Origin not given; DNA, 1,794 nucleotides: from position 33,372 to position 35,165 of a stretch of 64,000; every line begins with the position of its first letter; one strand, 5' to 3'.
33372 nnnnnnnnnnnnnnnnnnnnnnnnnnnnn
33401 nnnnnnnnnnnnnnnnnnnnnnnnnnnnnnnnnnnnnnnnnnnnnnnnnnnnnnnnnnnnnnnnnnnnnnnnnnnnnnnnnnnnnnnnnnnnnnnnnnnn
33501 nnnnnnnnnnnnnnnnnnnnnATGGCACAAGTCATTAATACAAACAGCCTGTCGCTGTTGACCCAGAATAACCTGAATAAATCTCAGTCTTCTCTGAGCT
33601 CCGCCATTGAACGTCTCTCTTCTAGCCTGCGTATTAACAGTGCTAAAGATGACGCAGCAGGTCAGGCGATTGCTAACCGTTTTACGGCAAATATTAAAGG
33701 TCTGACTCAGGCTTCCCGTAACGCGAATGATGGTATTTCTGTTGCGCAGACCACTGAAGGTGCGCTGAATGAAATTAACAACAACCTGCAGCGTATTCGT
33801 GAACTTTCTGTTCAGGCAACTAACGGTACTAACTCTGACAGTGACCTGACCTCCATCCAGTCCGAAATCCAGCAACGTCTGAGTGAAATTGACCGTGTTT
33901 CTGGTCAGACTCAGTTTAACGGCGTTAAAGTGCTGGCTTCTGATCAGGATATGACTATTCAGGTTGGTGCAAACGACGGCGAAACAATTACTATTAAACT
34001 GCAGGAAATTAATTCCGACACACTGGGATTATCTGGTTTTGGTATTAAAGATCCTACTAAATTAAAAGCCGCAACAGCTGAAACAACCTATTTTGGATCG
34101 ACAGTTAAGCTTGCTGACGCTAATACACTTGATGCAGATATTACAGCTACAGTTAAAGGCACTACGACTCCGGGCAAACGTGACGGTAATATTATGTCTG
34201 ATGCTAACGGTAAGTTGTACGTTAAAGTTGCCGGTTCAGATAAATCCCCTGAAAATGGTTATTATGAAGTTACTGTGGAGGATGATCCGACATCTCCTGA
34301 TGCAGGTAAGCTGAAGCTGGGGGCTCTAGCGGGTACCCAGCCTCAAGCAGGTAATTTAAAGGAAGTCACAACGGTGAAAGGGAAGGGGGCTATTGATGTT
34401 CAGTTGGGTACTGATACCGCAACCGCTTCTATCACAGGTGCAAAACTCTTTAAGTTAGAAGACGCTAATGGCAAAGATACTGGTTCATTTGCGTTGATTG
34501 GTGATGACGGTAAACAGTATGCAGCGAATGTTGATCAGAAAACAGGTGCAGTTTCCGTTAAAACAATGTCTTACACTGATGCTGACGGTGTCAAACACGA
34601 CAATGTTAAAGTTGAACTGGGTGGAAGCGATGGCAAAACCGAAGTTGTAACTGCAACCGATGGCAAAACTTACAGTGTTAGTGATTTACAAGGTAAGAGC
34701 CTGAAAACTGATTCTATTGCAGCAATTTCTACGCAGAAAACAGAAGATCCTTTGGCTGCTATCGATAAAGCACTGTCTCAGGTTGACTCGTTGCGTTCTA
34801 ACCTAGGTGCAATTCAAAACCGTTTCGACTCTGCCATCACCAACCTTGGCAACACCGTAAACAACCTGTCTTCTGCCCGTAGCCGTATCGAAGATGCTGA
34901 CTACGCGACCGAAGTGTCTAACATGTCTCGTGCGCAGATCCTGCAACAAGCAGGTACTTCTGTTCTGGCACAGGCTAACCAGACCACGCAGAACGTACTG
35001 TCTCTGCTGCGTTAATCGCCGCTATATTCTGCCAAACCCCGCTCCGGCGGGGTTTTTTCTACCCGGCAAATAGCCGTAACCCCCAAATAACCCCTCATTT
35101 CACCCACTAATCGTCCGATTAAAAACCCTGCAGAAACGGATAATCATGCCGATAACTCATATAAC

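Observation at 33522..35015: fliC allele whose conserved termini look Salmonella-like rather than K-12-like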

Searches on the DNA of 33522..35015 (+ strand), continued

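Call 40: get_annotated_region(hit=H93, flank=4500)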
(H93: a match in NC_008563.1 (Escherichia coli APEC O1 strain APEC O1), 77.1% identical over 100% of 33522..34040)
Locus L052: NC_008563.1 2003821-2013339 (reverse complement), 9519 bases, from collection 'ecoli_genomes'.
description: Escherichia coli APEC O1, complete sequence
organism: Escherichia coli APEC O1 strain APEC O1 (NCBI taxid 405955)
replicon: chromosome; assembly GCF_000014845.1
host: -; source: lesion site (lung) of a dead turkey with colibacillosis; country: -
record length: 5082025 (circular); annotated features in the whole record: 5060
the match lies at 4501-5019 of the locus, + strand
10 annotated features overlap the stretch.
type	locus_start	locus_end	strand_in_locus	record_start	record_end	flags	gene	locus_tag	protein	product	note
CDS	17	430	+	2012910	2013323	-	yedD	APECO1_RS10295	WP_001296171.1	lipoprotein YedD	-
CDS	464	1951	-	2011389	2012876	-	amyA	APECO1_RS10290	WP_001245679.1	alpha-amylase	-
CDS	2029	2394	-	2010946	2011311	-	fliT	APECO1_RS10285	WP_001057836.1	flagella biosynthesis regulatory protein FliT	-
CDS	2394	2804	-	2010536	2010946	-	fliS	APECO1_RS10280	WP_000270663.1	flagellar export chaperone FliS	-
CDS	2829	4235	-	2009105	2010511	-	fliD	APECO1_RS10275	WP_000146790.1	flagellar filament capping protein FliD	-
CDS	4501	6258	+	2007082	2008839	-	-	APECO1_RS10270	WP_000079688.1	FliC/FljB family flagellin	-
CDS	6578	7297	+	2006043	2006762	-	fliA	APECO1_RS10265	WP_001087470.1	RNA polymerase sigma factor FliA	-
CDS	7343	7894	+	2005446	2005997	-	fliZ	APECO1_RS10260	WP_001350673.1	flagella biosynthesis regulatory protein FliZ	-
CDS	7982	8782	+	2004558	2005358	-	tcyJ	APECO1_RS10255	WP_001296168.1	cystine ABC transporter substrate-binding protein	-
CDS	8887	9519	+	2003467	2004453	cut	dcyD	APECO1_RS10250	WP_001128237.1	D-cysteine desulfhydrase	-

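Call 41: get_annotated_region(hit=H95, flank=4500)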
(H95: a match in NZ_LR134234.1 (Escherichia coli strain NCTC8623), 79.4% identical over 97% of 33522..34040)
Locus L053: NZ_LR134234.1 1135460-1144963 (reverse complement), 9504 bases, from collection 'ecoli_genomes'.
description: Escherichia coli strain NCTC8623 chromosome 1, complete sequence
organism: Escherichia coli strain NCTC8623 (NCBI taxid 562)
replicon: chromosome; assembly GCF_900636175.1
host: missing; source: not available: to be reported later; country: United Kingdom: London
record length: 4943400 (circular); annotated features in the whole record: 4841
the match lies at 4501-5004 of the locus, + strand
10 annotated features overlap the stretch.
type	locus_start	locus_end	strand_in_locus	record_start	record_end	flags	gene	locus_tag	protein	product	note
CDS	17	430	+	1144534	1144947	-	yedD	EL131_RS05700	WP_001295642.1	lipoprotein YedD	-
CDS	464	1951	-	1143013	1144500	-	amyA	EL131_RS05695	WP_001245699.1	alpha-amylase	-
CDS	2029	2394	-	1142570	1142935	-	fliT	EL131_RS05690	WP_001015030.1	flagella biosynthesis regulatory protein FliT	-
CDS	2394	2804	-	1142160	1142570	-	fliS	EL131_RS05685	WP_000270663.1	flagellar export chaperone FliS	-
CDS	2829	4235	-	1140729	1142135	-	fliD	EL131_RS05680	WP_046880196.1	flagellar filament capping protein FliD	-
CDS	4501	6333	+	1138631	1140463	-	-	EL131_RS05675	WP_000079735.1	FliC/FljB family flagellin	-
CDS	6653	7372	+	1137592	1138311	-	fliA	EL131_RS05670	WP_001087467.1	RNA polymerase sigma factor FliA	-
CDS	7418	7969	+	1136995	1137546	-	fliZ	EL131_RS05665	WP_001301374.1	flagella biosynthesis regulatory protein FliZ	-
CDS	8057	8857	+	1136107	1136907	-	tcyJ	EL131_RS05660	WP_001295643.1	cystine ABC transporter substrate-binding protein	-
CDS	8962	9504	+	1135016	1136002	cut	dcyD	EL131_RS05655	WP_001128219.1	D-cysteine desulfhydrase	-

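Call 66: search_dna_similar(query=L051:2838-4253:+, collection=ecoli_genomes, mode=near, max_rows=12, rows=spread)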
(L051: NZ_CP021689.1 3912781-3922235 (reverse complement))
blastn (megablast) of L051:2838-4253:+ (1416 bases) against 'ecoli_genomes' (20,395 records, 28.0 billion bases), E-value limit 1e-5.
Records with a match: 1326; places in all: 1331; records where one place covers at least 80% of the query: 1323.
Genomes with a match: 1326 of 5426; with a place that covers at least 80% of the query: 1323. Places per genome that has any: lowest 1, median 1, highest 2. On chromosomes: 1331 places; on plasmids: 0.
Best place of each record, by identity: >=99% 994; 95-99% 330; 60-80% 2.
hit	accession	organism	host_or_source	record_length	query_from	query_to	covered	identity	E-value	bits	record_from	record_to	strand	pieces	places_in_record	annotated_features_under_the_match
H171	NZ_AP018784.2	Escherichia coli strain SK1144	-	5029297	1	1416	100%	100.0%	0e+0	2615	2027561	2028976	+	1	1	fliD: flagellar filament capping protein FliD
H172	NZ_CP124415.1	Escherichia coli strain AVS0223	environmental: river near WWTP effluent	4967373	1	1416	100%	100.0%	0e+0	2615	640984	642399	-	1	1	fliD: flagellar filament capping protein FliD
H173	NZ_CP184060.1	Escherichia coli strain 1447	Homo sapiens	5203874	1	1416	100%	100.0%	0e+0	2615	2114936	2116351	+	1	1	fliD: flagellar filament capping protein FliD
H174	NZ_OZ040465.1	Escherichia coli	-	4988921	1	1416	100%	100.0%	0e+0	2615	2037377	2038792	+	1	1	fliD: flagellar filament capping protein FliD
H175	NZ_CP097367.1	Escherichia coli strain AGR6128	water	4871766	1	1416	100%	99.9%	0e+0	2610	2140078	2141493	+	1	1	fliD: flagellar filament capping protein FliD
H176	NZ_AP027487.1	Escherichia coli strain LR-21-1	Homo sapiens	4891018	1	1416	100%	99.9%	0e+0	2610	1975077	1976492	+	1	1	fliD: flagellar filament capping protein FliD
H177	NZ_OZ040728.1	Escherichia coli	-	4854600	1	1416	100%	99.9%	0e+0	2610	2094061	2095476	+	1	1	fliD: flagellar filament capping protein FliD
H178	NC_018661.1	Escherichia coli O104:H4 str. 2009EL-2071 strain 2009EL-2071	Stool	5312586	1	1416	100%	99.8%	0e+0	2599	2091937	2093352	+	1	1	fliD: flagellar filament capping protein FliD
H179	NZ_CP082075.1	Escherichia coli strain MS20658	Homo sapiens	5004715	1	1416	100%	99.6%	0e+0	2582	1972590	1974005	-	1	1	fliD: flagellar filament capping protein FliD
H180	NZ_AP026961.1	Escherichia coli strain EC20-72C-1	Anabas testudineus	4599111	1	1416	100%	97.7%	0e+0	2438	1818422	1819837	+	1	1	fliD: flagellar filament capping protein FliD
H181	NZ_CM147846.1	Escherichia coli strain 32F4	Calf of Bos taurus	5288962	1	1416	100%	97.6%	0e+0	2427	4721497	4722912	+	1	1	fliD: flagellar filament capping protein FliD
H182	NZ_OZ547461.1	Escherichia coli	Homo sapiens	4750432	703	1416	50%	100.0%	0e+0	1319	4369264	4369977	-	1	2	flagellar cap protein FliD N-terminal domain-containing protein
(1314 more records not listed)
